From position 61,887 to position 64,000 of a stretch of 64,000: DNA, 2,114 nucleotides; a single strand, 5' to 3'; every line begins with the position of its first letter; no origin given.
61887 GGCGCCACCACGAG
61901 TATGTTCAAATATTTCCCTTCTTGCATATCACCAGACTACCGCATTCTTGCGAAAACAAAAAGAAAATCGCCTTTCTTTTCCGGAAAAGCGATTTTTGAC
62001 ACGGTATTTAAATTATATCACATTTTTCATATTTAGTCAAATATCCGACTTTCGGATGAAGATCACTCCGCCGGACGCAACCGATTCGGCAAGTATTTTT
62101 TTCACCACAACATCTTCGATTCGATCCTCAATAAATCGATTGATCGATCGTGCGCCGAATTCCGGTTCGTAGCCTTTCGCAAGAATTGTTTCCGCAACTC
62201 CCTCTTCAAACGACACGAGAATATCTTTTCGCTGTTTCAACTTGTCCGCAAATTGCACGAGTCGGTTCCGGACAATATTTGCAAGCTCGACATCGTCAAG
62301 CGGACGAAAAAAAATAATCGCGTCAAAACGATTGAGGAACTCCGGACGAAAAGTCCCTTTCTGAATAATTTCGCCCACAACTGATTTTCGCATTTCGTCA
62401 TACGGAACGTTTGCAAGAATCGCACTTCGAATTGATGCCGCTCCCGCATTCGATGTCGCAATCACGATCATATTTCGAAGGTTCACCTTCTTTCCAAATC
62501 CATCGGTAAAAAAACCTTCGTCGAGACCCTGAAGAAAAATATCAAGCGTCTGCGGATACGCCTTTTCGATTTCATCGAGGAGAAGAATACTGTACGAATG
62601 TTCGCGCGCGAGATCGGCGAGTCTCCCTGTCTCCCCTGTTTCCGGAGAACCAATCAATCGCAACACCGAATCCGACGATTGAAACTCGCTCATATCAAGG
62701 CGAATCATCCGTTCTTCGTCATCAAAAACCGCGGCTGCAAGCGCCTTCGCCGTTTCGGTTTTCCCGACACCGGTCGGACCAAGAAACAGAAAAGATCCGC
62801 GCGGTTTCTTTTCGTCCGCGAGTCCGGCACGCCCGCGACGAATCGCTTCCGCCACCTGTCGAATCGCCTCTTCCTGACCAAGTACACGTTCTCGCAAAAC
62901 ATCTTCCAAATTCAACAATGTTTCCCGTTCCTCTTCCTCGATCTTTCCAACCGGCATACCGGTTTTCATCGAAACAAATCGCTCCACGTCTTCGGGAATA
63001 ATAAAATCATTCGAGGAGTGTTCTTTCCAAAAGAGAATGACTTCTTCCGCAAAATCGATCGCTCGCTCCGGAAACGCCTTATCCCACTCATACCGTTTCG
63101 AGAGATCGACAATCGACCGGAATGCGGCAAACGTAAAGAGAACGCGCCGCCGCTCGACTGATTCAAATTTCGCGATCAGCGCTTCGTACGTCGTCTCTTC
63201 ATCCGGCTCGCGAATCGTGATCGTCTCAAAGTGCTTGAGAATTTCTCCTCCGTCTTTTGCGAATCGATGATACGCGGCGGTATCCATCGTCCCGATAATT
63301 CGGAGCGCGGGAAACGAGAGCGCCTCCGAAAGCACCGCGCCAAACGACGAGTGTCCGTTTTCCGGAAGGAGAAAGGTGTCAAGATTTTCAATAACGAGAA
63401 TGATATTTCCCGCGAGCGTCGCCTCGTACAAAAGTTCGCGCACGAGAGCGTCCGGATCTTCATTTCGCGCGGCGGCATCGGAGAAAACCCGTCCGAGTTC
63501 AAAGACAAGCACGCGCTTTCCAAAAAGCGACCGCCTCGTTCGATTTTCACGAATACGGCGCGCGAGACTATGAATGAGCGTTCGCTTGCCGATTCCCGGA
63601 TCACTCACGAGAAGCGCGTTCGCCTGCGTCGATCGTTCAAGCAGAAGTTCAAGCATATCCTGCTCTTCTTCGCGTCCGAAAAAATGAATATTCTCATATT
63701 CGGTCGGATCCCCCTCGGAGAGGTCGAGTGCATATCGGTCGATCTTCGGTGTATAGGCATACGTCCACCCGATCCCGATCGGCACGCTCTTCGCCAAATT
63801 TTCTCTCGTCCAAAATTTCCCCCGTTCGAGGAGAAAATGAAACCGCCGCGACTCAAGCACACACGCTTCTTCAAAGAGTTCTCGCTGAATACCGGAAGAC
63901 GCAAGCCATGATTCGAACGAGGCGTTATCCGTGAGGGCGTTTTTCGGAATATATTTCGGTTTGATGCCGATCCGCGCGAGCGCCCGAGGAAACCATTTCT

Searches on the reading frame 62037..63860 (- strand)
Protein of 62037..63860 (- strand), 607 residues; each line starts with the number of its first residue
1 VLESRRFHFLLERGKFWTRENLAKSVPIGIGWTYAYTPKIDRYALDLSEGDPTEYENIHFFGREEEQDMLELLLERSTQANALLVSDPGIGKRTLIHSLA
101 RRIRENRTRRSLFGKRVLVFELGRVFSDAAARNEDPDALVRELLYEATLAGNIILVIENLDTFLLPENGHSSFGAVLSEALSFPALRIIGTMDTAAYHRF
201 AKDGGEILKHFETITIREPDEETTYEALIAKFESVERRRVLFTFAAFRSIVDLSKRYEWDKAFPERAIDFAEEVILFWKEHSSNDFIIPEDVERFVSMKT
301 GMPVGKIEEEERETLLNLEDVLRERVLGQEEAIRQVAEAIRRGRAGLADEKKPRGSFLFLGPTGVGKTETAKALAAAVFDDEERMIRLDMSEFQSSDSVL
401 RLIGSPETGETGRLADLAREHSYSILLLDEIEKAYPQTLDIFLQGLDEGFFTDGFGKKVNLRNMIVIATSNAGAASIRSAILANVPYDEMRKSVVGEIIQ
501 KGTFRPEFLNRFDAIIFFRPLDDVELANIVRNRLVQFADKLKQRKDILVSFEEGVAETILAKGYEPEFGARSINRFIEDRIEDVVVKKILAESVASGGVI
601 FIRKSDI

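Call 68: search_protein_families(library=pfam, proteins=[window:62037-63860:-], max_evalue=0.00001)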
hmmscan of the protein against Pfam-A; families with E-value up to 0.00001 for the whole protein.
window:62037-63860:- (607 aa): 5 families
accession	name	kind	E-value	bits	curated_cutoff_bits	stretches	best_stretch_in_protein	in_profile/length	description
PF07724.20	AAA_2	-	2.5e-40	138.6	27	1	352-515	1-166/166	AAA domain (Cdc48 subfamily)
PF10431.15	ClpB_D2-small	-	4e-17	62.5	21.9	1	521-600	1-79/81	C-terminal, D2-small domain, of ClpB protein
PF00004.35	AAA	-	3.2e-14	53.9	21.2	1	358-482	2-119/131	ATPase family associated with various cellular activities (AAA)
PF07728.20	AAA_5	-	4.3e-11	43.4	22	1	357-473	2-124/139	AAA domain (dynein-related subfamily)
PF13191.12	AAA_16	-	9.6e-11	42.9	32.6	1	60-119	2-63/167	AAA ATPase domain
